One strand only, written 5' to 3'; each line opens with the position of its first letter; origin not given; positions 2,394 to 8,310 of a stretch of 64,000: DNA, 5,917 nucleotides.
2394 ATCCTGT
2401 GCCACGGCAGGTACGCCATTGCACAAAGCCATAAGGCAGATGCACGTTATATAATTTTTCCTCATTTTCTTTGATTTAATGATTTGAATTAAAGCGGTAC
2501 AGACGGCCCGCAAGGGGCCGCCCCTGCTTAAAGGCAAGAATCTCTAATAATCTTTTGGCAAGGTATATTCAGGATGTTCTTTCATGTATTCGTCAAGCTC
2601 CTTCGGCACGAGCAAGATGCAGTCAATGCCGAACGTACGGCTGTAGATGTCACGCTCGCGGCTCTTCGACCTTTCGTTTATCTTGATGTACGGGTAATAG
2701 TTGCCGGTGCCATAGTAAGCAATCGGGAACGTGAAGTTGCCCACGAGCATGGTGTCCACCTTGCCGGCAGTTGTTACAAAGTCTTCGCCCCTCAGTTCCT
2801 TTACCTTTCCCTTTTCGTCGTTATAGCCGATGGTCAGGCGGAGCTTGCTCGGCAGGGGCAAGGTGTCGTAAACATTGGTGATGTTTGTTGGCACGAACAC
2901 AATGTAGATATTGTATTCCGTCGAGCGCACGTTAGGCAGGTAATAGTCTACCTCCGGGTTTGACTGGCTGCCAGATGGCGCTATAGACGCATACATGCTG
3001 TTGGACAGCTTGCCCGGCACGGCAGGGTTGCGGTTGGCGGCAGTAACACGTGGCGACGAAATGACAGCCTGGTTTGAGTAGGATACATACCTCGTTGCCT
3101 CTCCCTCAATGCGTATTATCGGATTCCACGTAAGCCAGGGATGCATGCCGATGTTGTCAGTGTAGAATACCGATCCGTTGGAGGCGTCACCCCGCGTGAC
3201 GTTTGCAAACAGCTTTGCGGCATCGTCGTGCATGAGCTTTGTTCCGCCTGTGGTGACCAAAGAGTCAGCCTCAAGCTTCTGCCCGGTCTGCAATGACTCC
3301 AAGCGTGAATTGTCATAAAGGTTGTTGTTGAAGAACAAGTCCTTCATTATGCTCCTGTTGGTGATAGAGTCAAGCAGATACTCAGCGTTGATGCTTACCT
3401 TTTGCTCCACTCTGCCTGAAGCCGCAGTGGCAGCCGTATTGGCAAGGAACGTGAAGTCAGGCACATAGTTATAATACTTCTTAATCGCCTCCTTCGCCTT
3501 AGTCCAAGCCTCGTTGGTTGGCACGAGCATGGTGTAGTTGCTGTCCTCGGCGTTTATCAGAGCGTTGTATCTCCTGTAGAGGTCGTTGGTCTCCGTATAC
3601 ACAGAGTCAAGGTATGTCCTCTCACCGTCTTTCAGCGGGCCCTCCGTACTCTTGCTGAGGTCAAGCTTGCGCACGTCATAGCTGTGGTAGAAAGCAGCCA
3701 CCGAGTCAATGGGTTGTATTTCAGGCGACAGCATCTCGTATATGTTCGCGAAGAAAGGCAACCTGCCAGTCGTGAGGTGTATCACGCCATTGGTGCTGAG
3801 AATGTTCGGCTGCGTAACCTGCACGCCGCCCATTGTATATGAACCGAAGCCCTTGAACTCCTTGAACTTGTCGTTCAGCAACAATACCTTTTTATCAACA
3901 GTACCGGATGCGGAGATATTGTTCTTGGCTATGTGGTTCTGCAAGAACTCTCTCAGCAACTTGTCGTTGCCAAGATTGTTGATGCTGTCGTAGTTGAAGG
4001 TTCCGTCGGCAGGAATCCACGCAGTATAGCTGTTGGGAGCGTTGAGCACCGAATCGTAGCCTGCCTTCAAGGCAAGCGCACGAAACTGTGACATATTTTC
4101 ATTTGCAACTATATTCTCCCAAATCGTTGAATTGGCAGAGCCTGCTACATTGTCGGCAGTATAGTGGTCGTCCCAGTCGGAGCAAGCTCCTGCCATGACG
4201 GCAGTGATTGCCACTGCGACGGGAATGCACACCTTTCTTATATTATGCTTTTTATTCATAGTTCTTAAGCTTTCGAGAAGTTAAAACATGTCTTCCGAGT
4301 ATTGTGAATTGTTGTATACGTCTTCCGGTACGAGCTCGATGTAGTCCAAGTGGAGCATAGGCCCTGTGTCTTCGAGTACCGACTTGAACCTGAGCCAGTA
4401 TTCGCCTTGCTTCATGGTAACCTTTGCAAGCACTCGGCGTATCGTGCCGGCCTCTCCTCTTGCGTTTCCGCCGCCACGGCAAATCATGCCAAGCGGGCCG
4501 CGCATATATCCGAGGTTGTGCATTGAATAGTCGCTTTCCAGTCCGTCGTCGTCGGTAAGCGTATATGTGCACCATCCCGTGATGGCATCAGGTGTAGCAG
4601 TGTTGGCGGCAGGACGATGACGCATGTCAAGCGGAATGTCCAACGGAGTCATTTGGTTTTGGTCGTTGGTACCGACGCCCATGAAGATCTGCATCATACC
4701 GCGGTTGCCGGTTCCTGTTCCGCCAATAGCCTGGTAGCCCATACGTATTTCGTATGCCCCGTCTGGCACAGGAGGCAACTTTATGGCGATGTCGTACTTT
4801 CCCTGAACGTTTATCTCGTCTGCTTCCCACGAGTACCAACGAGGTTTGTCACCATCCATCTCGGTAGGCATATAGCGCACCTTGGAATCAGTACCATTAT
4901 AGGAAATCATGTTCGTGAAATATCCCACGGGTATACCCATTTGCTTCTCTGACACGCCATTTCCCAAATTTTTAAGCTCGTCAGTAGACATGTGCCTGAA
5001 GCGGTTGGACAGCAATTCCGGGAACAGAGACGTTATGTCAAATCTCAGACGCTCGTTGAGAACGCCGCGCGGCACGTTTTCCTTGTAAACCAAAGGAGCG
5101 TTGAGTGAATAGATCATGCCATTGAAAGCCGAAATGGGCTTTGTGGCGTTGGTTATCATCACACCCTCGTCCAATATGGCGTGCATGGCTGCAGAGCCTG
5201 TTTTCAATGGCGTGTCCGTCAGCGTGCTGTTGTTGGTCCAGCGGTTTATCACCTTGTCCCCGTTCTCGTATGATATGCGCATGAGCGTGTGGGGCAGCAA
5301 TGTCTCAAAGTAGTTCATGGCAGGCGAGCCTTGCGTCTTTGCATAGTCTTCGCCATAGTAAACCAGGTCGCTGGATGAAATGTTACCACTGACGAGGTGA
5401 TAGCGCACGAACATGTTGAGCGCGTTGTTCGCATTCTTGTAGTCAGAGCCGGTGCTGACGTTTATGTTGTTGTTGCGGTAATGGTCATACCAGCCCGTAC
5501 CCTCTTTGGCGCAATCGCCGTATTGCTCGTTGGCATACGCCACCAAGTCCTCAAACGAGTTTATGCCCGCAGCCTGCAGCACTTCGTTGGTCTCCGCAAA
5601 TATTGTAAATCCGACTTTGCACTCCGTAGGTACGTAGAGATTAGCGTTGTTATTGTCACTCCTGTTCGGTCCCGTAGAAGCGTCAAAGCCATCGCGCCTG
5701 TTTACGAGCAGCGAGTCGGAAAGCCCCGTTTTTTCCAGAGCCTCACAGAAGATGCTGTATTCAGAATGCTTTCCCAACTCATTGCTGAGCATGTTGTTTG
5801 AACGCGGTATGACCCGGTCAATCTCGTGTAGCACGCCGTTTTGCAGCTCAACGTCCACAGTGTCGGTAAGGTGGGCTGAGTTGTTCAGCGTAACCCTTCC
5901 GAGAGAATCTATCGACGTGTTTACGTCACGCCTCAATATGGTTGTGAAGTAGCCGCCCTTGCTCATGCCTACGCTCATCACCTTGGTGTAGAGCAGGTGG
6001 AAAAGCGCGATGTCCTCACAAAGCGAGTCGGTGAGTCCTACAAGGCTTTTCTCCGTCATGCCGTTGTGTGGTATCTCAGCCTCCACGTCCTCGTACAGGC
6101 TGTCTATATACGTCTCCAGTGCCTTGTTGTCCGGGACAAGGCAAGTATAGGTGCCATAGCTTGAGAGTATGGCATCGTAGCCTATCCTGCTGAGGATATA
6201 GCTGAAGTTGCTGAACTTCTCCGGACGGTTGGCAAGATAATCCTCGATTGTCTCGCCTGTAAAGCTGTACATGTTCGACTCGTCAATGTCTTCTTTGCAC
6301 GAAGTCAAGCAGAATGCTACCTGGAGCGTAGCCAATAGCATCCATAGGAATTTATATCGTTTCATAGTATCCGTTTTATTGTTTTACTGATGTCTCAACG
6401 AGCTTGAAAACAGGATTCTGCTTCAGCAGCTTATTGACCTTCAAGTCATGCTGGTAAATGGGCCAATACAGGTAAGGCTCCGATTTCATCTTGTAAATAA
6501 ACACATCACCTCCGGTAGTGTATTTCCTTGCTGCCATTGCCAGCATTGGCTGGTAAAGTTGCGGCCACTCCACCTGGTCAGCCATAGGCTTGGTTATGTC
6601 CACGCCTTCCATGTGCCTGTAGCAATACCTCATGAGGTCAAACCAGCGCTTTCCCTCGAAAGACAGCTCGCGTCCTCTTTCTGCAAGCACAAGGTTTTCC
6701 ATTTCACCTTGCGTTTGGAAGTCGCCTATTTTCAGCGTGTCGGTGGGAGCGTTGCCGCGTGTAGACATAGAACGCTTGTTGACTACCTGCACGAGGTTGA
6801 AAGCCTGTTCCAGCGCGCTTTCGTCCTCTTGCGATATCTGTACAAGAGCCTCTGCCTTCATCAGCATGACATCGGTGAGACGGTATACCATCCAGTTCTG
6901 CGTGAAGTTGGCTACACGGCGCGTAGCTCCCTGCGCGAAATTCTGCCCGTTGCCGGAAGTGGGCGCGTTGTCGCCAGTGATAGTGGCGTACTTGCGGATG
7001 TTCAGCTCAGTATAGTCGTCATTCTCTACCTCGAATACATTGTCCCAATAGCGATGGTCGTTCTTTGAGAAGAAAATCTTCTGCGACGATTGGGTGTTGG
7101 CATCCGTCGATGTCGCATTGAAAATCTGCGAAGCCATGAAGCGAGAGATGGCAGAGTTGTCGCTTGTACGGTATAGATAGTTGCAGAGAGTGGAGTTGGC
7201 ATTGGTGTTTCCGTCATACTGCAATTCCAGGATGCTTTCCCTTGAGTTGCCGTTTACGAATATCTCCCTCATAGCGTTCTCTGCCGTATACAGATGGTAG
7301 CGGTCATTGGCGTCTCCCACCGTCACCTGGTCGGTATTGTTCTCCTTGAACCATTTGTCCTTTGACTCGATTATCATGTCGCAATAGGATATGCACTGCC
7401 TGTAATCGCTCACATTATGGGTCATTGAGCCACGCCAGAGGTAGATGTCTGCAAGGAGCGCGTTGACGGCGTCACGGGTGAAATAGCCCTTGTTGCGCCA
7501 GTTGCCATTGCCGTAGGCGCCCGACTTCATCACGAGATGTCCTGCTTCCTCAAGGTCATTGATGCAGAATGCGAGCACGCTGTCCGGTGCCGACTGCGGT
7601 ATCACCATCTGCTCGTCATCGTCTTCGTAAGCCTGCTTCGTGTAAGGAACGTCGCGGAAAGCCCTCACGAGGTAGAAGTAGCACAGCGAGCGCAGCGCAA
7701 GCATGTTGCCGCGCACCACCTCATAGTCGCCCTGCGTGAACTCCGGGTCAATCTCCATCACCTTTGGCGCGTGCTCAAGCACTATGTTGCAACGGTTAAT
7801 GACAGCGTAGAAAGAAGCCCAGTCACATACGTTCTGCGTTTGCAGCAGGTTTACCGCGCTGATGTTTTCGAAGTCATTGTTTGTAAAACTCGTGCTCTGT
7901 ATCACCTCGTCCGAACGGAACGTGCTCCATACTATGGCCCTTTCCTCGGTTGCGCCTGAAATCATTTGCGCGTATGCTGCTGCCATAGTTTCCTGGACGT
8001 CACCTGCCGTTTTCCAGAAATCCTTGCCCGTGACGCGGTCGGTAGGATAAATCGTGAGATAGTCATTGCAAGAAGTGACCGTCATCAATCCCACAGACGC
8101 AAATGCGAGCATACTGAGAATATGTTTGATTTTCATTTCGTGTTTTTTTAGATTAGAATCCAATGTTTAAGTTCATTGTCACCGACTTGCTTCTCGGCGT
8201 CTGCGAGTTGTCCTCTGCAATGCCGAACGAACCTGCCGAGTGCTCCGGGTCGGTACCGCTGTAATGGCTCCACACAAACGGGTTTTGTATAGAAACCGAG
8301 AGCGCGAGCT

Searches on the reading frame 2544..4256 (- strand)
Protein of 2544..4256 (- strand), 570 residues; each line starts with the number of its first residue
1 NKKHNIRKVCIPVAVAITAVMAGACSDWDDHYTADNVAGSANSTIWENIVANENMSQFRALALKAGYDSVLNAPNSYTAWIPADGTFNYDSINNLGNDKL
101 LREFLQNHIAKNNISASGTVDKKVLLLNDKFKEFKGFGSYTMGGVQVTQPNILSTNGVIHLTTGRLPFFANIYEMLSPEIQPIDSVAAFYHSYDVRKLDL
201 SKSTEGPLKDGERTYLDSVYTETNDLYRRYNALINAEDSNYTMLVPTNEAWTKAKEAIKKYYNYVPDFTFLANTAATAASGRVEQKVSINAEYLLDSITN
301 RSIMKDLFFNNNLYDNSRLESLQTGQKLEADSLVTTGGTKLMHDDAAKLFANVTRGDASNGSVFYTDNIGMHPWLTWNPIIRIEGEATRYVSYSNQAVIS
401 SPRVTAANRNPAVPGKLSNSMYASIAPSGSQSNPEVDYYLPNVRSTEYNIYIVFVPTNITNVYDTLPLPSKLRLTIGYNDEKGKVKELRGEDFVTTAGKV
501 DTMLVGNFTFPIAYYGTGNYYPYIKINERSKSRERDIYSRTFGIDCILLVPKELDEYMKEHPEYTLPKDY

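Call 7: search_protein_families(library=pfam, proteins=[window:2544-4256:-], max_evalue=0.00001)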
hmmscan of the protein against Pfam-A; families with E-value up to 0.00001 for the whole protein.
window:2544-4256:- (570 aa): 1 family
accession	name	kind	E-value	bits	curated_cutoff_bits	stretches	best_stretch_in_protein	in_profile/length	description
PF02469.27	Fasciclin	-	7.4e-17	62.1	22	1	54-160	2-115/123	Fasciclin domain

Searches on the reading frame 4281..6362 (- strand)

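Call 7: search_protein_families(library=pfam, proteins=[window:4281-6362:-], max_evalue=0.00001)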
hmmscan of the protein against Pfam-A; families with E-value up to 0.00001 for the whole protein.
window:4281-6362:- (693 aa): 1 family
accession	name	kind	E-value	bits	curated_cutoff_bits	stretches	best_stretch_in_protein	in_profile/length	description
PF02469.27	Fasciclin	-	8.8e-16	58.7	22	1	49-185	2-121/123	Fasciclin domain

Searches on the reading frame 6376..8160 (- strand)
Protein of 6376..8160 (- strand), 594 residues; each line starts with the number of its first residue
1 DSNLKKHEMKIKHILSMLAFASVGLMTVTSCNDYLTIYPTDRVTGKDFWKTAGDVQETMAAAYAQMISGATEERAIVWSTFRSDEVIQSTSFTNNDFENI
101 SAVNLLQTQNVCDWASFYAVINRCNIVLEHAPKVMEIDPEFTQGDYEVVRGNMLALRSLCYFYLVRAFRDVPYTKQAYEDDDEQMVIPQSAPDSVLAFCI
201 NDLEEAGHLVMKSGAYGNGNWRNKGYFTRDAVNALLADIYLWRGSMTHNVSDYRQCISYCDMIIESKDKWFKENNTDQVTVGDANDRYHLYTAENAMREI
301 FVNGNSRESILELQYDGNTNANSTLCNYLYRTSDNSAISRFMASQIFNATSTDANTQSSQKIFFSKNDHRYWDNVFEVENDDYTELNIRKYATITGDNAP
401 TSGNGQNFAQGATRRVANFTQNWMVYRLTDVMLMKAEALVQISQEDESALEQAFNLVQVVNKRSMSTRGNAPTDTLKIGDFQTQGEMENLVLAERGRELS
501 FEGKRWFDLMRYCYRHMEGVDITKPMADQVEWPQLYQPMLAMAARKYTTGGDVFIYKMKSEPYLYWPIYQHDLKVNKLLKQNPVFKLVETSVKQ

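Call 7: search_protein_families(library=pfam, proteins=[window:6376-8160:-], max_evalue=0.00001)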
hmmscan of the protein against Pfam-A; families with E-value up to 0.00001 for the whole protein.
window:6376-8160:- (594 aa): 2 families
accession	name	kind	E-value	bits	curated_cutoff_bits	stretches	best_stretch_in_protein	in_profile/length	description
PF07980.17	SusD_RagB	-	8.5e-24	85.2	23.1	1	292-583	44-295/297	SusD family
PF14322.12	SusD-like_3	-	2e-16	61.3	27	1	55-241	18-191/191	Starch-binding associating with outer membrane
